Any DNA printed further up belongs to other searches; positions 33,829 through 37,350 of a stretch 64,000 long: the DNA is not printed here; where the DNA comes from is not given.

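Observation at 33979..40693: Tandem pair of giant secreted metzincins carrying an unnamed Cys-containing 'VKVLDGC..NGHxW' module that recurs in a third gene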

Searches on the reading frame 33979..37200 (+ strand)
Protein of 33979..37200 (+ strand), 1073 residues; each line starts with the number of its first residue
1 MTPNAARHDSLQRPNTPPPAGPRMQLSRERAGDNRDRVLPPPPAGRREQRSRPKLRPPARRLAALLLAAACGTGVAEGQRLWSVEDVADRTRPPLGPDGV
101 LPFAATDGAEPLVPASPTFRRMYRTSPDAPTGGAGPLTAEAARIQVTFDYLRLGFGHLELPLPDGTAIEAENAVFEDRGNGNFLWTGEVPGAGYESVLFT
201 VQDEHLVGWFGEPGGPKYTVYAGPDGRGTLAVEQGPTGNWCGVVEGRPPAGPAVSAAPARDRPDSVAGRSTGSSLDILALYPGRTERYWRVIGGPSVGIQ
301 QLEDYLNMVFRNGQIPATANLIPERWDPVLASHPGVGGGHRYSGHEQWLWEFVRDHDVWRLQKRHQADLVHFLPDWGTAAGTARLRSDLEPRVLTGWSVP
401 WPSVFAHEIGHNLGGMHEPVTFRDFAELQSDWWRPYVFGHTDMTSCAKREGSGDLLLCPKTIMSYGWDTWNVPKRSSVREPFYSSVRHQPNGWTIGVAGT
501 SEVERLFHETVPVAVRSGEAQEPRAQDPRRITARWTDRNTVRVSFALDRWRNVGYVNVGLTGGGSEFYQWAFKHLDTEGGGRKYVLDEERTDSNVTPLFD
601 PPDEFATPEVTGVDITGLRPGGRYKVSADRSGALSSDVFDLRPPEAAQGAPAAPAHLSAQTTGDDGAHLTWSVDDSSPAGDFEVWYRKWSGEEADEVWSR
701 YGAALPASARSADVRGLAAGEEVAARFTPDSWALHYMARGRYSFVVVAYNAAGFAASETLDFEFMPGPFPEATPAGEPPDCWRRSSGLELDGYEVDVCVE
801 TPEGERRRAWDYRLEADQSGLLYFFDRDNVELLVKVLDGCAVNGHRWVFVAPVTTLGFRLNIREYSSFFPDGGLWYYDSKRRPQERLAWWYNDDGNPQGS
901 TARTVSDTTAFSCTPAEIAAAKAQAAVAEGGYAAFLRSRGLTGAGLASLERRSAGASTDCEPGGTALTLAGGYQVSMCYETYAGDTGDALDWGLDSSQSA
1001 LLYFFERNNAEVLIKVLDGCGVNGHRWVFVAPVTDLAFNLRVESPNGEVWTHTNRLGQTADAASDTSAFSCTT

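Call 3: search_protein_families(library=pfam, proteins=[window:33979-37197:+], max_evalue=1)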
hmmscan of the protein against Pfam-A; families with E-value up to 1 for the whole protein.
window:33979-37197:+ (1073 aa): 5 families
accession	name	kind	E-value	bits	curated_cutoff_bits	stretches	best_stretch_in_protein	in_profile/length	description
PF13582.12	Reprolysin_3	-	0.00023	22.1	22.4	1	354-417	49-122/123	Metallo-peptidase family M12B Reprolysin-like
PF00041.27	fn3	-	0.00048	20.7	25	1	653-721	2-60/84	Fibronectin type III domain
PF13583.11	Reprolysin_4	-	0.0042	17.2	22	1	402-418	136-152/203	Metallo-peptidase family M12B Reprolysin-like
PF13688.12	Reprolysin_5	-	0.023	15.3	27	1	403-419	143-159/196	Metallo-peptidase family M12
PF13574.12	Reprolysin_2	-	0.044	14.1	27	1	403-419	127-143/195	Metallo-peptidase family M12B Reprolysin-like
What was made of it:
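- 35197..35232 (+): Zinc-binding motif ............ of A. The equivalent in B is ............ at 38657..38692. Reprolysin_3/4/5 hits (call 3).
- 35566..36273 (+): Two FN3-like beta domains of A (aa 530-641 and 650-765). Pfam fn3 at aa 653-721 (call 3).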

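Call 4: search_protein_families(library=ncbifam, proteins=[window:33979-37197:+], max_evalue=1)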
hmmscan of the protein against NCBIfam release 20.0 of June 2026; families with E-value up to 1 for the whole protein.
window:33979-37197:+ (1073 aa): 1 family
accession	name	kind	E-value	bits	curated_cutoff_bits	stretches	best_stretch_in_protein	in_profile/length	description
TIGR03935.1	fragilysin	equivalog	0.072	12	190.7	1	386-436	323-369/386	fragilysin family metalloproteinase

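Call 15: find_encoding_contigs(protein=window:33979-37200:+, flank=10000, max_places=4)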
Protein window:33979-37200:+ (1073 aa): no gene with exactly this product is on record in the collection.

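Call 46: find_homologous_proteins(query=window:33979-37197:+, max_evalue=1e-10)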
Query window:33979-37197:+ (1073 aa): 137 proteins with E <= 1e-10 among 8000 candidates; the best 120 are listed.
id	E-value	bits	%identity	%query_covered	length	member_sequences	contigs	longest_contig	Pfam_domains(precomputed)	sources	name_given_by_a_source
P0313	0.0e+0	1897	80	100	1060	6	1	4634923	-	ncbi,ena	-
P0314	0.0e+0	1833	80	96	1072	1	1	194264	PF13582.13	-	-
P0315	0.0e+0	1811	85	88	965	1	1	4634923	PF00041.28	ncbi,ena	-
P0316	0.0e+0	1798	81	92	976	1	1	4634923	PF00041.28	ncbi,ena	-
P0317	0.0e+0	1774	75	100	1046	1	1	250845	-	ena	-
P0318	0.0e+0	1373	64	94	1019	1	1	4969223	PF13582.13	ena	-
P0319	0.0e+0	1298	62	93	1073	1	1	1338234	-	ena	-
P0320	0.0e+0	1228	59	95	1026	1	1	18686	PF13582.13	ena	-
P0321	0.0e+0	1223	62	87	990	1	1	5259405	-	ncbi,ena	-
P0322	0.0e+0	1212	59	93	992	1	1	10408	PF00041.28,PF16656.12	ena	-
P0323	0.0e+0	1203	59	93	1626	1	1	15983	PF23598.2,PF13516.13,PF14580.13,PF03160.21,PF12799.14,PF13855.13,PF23211.1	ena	-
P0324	0.0e+0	1195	54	95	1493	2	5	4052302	PF00801.27,PF03160.21,PF18911.7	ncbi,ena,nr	ncbi:MAG: PKD domain-containing protein [Acidobacteria bacterium]|nr:PKD domain-containing protein [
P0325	0.0e+0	1194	59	94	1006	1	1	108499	-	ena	-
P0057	0.0e+0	1189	61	86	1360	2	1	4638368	PF03160.21,PF12799.14,PF13855.13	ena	-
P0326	0.0e+0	1189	58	93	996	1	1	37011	-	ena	-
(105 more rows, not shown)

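Call 47: find_encoding_contigs(protein=P0313, flank=10000, max_places=2)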
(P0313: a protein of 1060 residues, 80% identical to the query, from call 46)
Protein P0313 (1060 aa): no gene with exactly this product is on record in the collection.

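Call 48: find_encoding_contigs(protein=P0315, flank=10000, max_places=2)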
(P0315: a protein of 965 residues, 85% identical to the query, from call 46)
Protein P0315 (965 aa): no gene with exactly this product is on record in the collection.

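Call 49: find_encoding_contigs(protein=P0314, flank=10000, max_places=2)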
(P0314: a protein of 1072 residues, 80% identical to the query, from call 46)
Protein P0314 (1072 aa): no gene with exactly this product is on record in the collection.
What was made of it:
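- Tried and rejected: Exact-product look-ups for genes A and B and two close homologs returned nothing (calls 15, 47, 48, 49).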

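Call 70: search_solved_structures(query=A6, max_evalue=0.1)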
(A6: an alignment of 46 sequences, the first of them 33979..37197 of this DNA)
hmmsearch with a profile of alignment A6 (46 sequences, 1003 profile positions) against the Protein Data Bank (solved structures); distinct sequences matched with E-value up to 0.1: 55.
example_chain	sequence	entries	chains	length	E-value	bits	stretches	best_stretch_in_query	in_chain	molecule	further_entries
4q1l_A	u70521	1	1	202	0.0016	20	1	282-351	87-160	Snake venom metalloproteinase leucurolysin-A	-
1wni_A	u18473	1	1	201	0.0021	19.6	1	280-350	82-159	Trimerelysin II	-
6xay_A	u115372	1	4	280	0.0033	19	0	523-609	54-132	Fibronectin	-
1qua_A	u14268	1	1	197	0.0047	18.5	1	281-348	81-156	ACUTOLYSIN-C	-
4dd8_A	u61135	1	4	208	0.0048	18.4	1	285-353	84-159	Disintegrin and metalloproteinase domain-containing protein 8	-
3gbo_A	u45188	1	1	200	0.0067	18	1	305-354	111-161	Zinc metalloproteinase BmooMPalfa-I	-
1atl_A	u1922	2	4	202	0.0068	17.9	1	274-350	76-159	Snake venom metalloproteinase atrolysin-D | ATROLYSIN C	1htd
1dth_A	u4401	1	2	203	0.0069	17.9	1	274-350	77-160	ATROLYSIN C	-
2w12_A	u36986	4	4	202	0.014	16.9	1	302-356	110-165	ZINC METALLOPROTEINASE BAP1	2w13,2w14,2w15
7ndg_B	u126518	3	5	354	0.017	16.6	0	522-603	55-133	Neogenin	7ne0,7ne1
4aig_A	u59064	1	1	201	0.017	16.6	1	288-348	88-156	ADAMALYSIN II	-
3aig_A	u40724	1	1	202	0.018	16.6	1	288-348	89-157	ADAMALYSIN II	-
2aig_P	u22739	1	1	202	0.018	16.6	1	288-348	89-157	ADAMALYSIN II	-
4on1_A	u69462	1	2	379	0.018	16.5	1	311-348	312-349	Putative metalloprotease II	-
1fnh_A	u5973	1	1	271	0.019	16.4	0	528-614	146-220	PROTEIN (FIBRONECTIN)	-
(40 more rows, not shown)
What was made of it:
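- On Metzincin / M12B-like (adamalysin-reprolysin): The PDB profile gives E of about 2e-3 to adamalysins (call 70).
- A PDB profile search gives weak but coherent hits to adamalysins, ADAMs and fragilysin at E of about 2e-3 (call 70).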

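Call 75: predict_structure(alignment_id=A6)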
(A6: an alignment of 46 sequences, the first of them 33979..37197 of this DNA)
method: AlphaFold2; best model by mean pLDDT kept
length: 1073 residues; sequences in the alignment: 46
mean_pLDDT: 73.9   pTM: 0.70
mean pLDDT of the five models: 73.9, 73.9, 72.2, 69.0, 68.5
residues with pLDDT >= 90: 313; 70-90: 426; 50-70: 126; < 50: 208
segments of 3 or more residues with pLDDT < 50: 1-60, 66-76, 89-139, 149-155, 192-195, 235-271, 867-871, 929-934, 936-950, 993-997
pLDDT, mean of each block of 10 residues (from residue 1): 32 34 30 32 33 38 49 46 61 36 28 28 27 34 63 54 75 57 64 57 72 70 75 52 29 29 27 83 87 78 89 86 94 86 87 94 95 89 94 95 95 91 78 86 86 89 90 89 71 67 87 91 87 95 85 89 88 86 89 92 72 95 94 92 88 89 92 81 96 91 95 94 82 85 95 91 88 90 87 88 85 62 62 84 87 90 69 83 78 85 89 78 61 46 39 69 73 84 73 51 54 78 84 85 90 86 83 69
secondary structure, 60 per line:
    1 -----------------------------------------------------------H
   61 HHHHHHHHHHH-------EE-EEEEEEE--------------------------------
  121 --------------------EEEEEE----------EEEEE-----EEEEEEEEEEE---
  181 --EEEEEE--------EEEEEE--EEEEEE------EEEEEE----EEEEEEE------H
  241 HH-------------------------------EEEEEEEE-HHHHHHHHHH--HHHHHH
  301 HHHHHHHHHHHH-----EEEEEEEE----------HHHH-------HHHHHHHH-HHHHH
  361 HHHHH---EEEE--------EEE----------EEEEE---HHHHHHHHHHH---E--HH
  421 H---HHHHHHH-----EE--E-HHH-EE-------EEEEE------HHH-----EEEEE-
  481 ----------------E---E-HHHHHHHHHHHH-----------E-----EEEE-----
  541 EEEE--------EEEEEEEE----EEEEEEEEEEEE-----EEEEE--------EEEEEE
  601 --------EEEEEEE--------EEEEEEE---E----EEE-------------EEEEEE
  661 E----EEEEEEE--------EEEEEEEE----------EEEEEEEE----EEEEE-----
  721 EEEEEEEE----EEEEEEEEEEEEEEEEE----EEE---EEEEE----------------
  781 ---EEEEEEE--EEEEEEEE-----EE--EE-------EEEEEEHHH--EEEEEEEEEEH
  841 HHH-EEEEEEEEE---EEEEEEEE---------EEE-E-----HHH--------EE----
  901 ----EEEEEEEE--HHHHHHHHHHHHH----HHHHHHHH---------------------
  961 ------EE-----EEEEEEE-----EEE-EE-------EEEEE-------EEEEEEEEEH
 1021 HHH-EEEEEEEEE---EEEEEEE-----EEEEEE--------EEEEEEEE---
elements in order (helices of 4 or more, strands of 3 or more residues): H60-71 E82-88 E141-146 E157-161 E167-177 E183-188 E197-202 E205-210 E217-222 E227-233 E274-281 H283-292 H295-312 E318-325 H336-339 H347-354 H356-365 E369-372 E381-383 E394-398 H402-412 H425-431 E456-460 E475-479 H503-514 E532-535 E541-544 E553-560 E565-576 E582-586 E595-600 E609-615 E624-630 E639-641 E655-661 E666-672 E681-688 E699-706 E711-715 E721-728 E733-749 E754-756 E760-764 E784-790 E793-800 E819-824 E830-839 H840-843 E845-853 E857-864 E874-876 E905-912 H915-927 H932-939 E974-980 E986-988 E999-1003 E1011-1019 H1020-1023 E1025-1033 E1037-1043 E1049-1054 E1063-1070
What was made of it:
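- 33979..37200 (+): Gene A: 1073-aa secreted pro-metzincin with two FN3-like domains and two modules. Full-length AF2 domain map (call 75).
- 35566..36273 (+): AF2 pLDDT of about 85-95 (call 75).
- On Metzincin / M12B-like (adamalysin-reprolysin): AF2 residues 272-515 have pLDDT of about 85-95 (call 75).
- Checked: The AF2 model shows two FN3-like domains, not one (call 75).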

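Call 77: fold_search(model_id=the predicted structure, library=pdb)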
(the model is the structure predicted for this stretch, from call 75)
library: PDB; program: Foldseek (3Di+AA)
matches with E <= 10: 1623; with E <= 0.001: 409
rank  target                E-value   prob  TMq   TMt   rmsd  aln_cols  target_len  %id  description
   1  9lc0_I                1.4e-08  0.99  0.11  0.09  40.4      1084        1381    8  tail complex of mature phage N4 (released 2025-04-16)
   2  5myb_A                5.3e-08  1.00  0.08  0.40  17.3       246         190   12  Homodimerization of Tie2 Fibronectin-like domains 2 and 3 in space group P21 (released 2017-04-26)
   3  6tpw                  5.3e-08  1.00  0.11  0.26  19.7       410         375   12  Crystal structures of FNIII domain one through four of the human leucocyte common antigen-related protein ( LAR) (released 2020-05-13)
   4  2vkw_B                8.4e-08  1.00  0.08  0.37  14.0       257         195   17  Human NCAM, FN3 domains 1 and 2 (released 2008-02-26)
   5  7mro                  1.0e-07  1.00  0.08  0.26  18.4       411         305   13  Zebrafish CNTN4 FN1-FN3 domains (released 2022-01-05)
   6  4bq9_B                1.3e-07  1.00  0.09  0.41  15.6       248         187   12  Crystal structure of the FN5 and FN6 domains of NEO1, form 1 (released 2013-06-12)
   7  3f7q_A                1.3e-07  1.00  0.09  0.37  16.4       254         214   13  First pair of Fibronectin type III domains and part of the connecting segment of the integrin beta4 (released 2009-03-10)
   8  9oz6_B                1.4e-07  0.99  0.09  0.10  28.1       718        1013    9  Cryo-EM structure of 1:1 chicken ROS1 and chicken NEL complex. (released 2026-02-25)
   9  5mya_B                1.5e-07  1.00  0.08  0.38  17.5       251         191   12  Homodimerization of Tie2 Fibronectin-like domains 1-3 in space group C2 (released 2017-04-26)
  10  7tym_A                1.5e-07  1.00  0.08  0.11  24.5       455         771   11  Cryo-EM Structure of insulin receptor-related receptor (IRR) in active-state captured at pH 9. The 3D refinement was a (released 2023-02-15)
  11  5n47_B                1.7e-07  1.00  0.09  0.42  13.3       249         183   16  Structure of Anticalin N7E in complex with the three-domain fragment Fn7B8 of human oncofetal fibronectin (released 2018-02-14)
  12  7zcb_B                1.8e-07  1.00  0.08  0.38  15.3       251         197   14  Human Pikachurin/EGFLAM N-terminal Fibronectin-III (1-2) domains (released 2023-07-19)
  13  4bqb_C                1.8e-07  1.00  0.08  0.38  16.8       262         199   12  Crystal structure of the FN5 and FN6 domains of NEO1, form 2 (released 2013-06-12)
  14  2vkw_A                1.8e-07  1.00  0.07  0.36  14.2       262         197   16  Human NCAM, FN3 domains 1 and 2 (released 2008-02-26)
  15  6xay_A                1.9e-07  1.00  0.08  0.28  20.3       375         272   12  Structure of a fragment of human fibronectin containing the 10th, 11th and 12th type III domains (released 2021-06-09)
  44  6o38_A                5.0e-07  1.00  0.16  0.29   4.5       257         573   14  Structure of a chaperone-substrate complex (released 2019-07-24)
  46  6o38_C                5.6e-07  1.00  0.16  0.32   4.2       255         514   15  Structure of a chaperone-substrate complex (released 2019-07-24)
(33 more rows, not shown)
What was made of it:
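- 35566..36273 (+): Foldseek hits to tandem FN3 pairs at E of about 5e-8 (call 77).
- On Metzincin / M12B-like (adamalysin-reprolysin): Foldseek hits CpaA (6o38) at E 5e-7, rmsd 4.5 A over 257 columns (call 77).
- On Fibronectin type III: Foldseek of the A model hits tandem FN3 structures at E of about 5e-8 (call 77).
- Closest known: Adamalysin/reprolysin-like metzincins. Same: Pfam and PDB-profile hits point to this family, and there is a Foldseek match to a metzincin (calls 3, 70, 77).
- Foldseek matches the catalytic part to the CpaA metzincin 6o38 at E 5e-7, rmsd 4.5 A over 257 columns (call 77).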
